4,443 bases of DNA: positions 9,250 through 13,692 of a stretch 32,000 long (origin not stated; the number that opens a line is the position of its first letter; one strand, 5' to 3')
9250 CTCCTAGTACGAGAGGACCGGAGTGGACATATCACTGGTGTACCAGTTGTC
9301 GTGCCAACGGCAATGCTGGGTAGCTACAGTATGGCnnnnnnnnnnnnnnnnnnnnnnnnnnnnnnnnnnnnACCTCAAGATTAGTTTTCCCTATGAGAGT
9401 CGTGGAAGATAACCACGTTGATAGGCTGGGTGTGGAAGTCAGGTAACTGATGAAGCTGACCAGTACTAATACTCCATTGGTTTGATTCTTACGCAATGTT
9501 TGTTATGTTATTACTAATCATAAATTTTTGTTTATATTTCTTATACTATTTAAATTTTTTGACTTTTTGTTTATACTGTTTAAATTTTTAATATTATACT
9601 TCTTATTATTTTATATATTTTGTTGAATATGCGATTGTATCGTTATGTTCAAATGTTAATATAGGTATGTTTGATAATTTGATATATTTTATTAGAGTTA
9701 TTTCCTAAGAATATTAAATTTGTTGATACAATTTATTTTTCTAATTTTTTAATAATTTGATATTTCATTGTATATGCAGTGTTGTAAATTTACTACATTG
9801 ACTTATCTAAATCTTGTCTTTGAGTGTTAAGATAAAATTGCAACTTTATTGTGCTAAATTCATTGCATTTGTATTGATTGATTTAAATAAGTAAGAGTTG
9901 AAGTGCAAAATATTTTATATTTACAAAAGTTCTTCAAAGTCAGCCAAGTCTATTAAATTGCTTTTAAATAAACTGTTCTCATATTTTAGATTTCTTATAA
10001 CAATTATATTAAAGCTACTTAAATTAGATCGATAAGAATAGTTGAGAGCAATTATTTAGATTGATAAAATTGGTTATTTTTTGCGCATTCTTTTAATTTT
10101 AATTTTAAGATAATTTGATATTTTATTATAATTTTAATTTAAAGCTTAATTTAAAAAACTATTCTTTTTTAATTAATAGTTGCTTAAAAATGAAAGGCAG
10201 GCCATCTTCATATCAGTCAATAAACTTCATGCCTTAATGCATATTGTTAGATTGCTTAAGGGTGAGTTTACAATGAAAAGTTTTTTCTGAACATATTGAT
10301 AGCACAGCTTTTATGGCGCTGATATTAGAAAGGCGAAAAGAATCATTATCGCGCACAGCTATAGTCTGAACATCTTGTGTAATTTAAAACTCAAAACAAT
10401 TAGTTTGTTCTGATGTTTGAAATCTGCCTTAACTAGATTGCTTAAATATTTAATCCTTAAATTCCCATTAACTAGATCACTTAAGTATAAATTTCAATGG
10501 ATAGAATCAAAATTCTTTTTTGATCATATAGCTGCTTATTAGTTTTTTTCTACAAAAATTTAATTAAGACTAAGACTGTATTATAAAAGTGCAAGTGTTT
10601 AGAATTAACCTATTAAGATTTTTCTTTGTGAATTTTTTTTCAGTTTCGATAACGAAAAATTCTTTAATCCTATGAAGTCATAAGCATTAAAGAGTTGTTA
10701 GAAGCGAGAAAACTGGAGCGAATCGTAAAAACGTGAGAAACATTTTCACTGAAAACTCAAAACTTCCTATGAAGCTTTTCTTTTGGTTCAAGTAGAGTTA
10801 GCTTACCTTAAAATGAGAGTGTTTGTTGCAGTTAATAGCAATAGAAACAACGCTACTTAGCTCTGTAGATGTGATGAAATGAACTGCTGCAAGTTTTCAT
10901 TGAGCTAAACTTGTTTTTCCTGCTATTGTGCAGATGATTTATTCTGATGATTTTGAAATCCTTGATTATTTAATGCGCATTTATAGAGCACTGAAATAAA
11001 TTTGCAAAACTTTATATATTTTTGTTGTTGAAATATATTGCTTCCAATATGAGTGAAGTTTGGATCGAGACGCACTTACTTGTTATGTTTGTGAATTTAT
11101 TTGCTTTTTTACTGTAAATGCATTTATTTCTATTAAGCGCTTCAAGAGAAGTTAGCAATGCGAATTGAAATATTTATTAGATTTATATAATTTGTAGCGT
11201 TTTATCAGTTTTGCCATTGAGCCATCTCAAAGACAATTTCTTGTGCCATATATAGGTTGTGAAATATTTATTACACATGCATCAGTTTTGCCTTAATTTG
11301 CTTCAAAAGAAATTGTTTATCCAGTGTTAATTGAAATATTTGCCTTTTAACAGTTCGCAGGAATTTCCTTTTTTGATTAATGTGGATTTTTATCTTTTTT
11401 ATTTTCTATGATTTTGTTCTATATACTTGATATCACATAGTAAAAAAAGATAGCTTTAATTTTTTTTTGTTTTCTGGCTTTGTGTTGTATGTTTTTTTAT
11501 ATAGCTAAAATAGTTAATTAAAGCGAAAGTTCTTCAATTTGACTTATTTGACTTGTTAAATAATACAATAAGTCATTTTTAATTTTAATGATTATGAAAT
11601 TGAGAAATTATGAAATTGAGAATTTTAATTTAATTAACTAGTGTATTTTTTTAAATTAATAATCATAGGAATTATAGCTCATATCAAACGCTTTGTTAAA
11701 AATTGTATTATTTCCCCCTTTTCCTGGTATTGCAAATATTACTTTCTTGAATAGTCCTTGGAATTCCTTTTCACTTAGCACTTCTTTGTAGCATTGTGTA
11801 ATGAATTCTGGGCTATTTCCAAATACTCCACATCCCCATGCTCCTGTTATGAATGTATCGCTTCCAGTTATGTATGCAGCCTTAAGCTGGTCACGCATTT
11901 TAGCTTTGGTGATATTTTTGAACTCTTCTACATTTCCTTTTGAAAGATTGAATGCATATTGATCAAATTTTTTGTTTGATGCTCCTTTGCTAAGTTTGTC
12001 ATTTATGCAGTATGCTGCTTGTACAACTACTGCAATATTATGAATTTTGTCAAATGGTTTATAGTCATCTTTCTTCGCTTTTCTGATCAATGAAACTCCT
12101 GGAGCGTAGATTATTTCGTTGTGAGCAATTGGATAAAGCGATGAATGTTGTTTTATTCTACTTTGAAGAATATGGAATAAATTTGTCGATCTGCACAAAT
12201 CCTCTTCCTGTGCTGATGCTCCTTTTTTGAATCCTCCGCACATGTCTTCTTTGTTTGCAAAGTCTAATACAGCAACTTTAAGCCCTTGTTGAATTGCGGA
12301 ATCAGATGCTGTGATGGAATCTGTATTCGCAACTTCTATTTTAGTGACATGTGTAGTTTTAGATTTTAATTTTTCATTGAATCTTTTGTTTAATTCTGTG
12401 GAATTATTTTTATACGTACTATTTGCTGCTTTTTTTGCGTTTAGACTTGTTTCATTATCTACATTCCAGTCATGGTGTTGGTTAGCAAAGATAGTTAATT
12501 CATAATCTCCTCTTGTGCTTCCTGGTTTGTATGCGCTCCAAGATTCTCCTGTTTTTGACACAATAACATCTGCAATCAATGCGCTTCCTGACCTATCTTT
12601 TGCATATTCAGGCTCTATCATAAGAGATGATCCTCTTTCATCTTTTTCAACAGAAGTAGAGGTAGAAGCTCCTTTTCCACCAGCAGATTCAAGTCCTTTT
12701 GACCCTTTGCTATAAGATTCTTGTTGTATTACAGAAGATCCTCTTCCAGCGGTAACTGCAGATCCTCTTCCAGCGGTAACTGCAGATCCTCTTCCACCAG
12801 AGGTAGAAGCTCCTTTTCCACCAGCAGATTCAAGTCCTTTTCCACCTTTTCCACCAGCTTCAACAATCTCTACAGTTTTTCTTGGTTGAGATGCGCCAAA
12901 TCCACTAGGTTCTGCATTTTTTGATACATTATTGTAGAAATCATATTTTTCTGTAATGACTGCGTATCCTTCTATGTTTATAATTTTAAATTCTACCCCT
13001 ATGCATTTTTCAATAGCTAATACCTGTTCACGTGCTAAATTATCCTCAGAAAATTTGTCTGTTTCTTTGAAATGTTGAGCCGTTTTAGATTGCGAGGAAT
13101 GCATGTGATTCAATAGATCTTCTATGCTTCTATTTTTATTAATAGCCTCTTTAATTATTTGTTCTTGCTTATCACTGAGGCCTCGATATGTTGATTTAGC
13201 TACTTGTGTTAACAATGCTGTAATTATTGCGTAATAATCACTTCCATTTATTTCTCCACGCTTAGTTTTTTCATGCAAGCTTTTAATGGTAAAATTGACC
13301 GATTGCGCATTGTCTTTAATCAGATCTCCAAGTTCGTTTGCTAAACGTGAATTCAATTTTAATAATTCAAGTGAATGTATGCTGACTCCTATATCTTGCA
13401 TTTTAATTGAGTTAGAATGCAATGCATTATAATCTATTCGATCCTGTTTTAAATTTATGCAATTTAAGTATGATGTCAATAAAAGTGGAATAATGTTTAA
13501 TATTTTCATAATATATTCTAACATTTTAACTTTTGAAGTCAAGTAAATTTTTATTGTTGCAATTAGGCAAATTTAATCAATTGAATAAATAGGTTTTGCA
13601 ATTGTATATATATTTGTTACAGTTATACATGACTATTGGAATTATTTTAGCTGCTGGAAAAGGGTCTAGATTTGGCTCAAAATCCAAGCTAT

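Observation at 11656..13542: Orphan ~620-aa protein fusing an unknown N-terminal module and a repeat linker to a microbial PARG-type macrodomain: candidate host-directed ADP-ribosyl hydrolase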

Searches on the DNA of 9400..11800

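Call 22: search_rna_families(source=window, start=9400, end=11800, threshold=evalue, max_evalue=1)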
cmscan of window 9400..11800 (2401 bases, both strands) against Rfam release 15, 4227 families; matches with E-value up to 1: 1.
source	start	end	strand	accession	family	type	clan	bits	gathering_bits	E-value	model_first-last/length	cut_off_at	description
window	9400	9489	+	RF02541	LSU_rRNA_bacteria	Gene; rRNA;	CL00112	62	50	2.4e-17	2835-2925/2925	5'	Bacterial large subunit ribosomal RNA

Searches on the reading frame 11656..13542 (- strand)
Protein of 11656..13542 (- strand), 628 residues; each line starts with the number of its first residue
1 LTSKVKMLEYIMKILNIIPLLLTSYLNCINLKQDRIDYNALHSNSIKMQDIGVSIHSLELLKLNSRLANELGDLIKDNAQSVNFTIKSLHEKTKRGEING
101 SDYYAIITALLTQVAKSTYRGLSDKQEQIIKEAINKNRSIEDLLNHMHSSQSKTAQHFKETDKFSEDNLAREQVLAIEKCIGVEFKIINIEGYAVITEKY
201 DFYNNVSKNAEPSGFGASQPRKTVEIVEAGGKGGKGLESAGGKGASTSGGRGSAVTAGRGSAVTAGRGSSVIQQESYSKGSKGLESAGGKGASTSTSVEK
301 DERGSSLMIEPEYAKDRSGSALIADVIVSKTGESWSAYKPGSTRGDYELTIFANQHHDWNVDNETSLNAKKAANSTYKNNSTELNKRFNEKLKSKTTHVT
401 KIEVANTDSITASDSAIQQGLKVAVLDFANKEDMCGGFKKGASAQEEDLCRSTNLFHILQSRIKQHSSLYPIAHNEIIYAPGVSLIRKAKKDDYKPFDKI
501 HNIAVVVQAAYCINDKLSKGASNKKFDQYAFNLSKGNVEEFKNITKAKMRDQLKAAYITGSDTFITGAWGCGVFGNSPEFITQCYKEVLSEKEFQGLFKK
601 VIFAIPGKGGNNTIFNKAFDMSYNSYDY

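Call 3: search_protein_families(library=pfam, proteins=[window:11656-13542:-], max_evalue=1)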
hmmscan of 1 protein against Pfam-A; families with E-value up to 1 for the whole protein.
window:11656-13542:- (628 aa): 2 families
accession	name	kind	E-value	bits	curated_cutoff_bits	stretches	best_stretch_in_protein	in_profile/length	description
PF10021.15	PARG_cat_microb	-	2.3e-21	77.2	23.5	1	363-487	23-145/146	Microbial-type PARG, catalytic domain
PF05028.20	PARG_cat_C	-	0.03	14.4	26.3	1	543-580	142-179/207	Poly (ADP-ribose) glycohydrolase (PARG), Macro domain fold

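Call 4: search_protein_families(library=ncbifam, proteins=[window:11656-13542:-], max_evalue=1)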
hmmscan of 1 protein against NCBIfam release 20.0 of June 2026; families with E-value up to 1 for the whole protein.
window:11656-13542:- (628 aa): 3 families
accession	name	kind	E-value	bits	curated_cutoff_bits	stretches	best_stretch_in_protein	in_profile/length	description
TIGR02452.1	TIGR02452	hypoth_equivalog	1.2e-29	103.7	50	1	379-616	33-262/266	TIGR02452 family protein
NF041291.1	StbC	equivalog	0.046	14.1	100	1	106-184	32-109/122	plasmid stabilization protein StbC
TIGR00309.1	V_ATPase_subD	subfamily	0.19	11.3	72.25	1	114-200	20-108/209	V-type ATP synthase subunit D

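Call 8: search_solved_structures(query=window:11656-13542:-, max_evalue=1, show_alignments=3)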
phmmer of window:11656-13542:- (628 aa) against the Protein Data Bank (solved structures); distinct sequences matched with E-value up to 1: 9.
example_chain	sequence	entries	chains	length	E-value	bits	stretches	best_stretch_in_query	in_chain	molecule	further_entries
3sig_A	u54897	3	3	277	1.2e-16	63.7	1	400-605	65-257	poly(ADP-ribose) glycohydrolase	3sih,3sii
3sij_A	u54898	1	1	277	8.4e-16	60.9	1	400-605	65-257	poly(ADP-ribose) glycohydrolase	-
5zde_C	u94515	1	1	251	6.3e-15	58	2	396-487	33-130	Poly ADP-ribose glycohydrolase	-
5zdd_A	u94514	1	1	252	6.4e-15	58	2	396-487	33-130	Poly ADP-ribose glycohydrolase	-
5zdb_A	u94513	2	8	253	6.5e-15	58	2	396-487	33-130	Poly ADP-ribose glycohydrolase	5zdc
5zda_A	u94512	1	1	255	6.7e-15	58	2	396-487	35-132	poly ADP-ribose glycohydrolase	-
5zdf_A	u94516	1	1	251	6.9e-15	57.9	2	396-487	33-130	Poly ADP-ribose glycohydrolase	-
5zdg_C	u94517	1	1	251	7e-15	57.9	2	396-487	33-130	Poly APD-ribose glycohydrolase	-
2dbo_A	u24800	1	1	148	0.76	11.5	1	183-228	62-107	D-tyrosyl-tRNA(Tyr) deacylase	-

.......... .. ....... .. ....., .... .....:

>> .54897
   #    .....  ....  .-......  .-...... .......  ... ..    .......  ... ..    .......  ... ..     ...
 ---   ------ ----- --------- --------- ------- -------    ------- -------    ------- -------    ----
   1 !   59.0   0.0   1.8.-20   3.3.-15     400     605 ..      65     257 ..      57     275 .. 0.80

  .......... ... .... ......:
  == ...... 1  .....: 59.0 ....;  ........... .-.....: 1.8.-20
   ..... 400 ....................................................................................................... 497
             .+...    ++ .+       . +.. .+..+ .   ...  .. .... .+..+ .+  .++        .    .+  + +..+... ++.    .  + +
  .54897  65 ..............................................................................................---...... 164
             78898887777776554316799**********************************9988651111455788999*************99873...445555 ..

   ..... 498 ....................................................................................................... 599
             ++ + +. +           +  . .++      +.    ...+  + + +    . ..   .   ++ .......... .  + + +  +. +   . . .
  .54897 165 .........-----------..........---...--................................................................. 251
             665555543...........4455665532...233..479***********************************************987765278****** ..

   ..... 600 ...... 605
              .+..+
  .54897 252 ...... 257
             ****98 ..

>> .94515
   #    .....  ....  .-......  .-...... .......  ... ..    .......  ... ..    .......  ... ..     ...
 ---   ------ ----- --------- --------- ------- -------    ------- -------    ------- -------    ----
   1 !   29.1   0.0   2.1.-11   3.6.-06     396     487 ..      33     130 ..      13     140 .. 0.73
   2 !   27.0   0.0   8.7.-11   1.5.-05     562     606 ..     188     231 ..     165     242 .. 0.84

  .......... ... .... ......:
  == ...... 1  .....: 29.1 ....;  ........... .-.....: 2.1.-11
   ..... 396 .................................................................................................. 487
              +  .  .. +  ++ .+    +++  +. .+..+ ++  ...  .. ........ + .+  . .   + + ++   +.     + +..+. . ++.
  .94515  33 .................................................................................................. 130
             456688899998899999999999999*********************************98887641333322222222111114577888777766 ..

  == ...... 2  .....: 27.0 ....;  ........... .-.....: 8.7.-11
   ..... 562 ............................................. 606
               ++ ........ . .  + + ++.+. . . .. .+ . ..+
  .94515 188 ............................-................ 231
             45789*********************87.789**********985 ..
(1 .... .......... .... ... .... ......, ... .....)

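Call 10: find_homologous_proteins(query=window:11656-13542:-, max_evalue=0.001)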
Query window:11656-13542:- (628 aa): 1 proteins with E <= 0.001 among 8000 candidates.
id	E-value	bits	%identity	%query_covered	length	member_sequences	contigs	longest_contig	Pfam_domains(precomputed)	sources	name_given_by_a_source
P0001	0.0e+0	1361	100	98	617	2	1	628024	PF10021.16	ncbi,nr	ncbi:TIGR02452 family protein [Candidatus Cytomitobacter indipagum]|nr:TIGR02452 family protein [Can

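Call 11: find_related_loci(query=window:11656-13542:-, collection=genome_contigs, flank=10000)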
Query window:11656-13542:- (628 aa) in genome_contigs; peptide patterns used: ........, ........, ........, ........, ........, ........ (x = any residue, [..] = any of these).
55 stretches matched a pattern, but none encodes a relative of the query by tblastn (E <= 1e-3).

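Call 51: find_encoding_contigs(protein=P0001, flank=10000, max_places=3)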
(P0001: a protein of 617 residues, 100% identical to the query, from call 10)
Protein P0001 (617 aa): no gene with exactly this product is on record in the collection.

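Call 58: search_protein_families(library=padloc, proteins=[window:11656-13542:-], max_evalue=0.01)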
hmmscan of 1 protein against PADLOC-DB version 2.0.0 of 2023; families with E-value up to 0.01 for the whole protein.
window:11656-13542:- (628 aa): 0 families
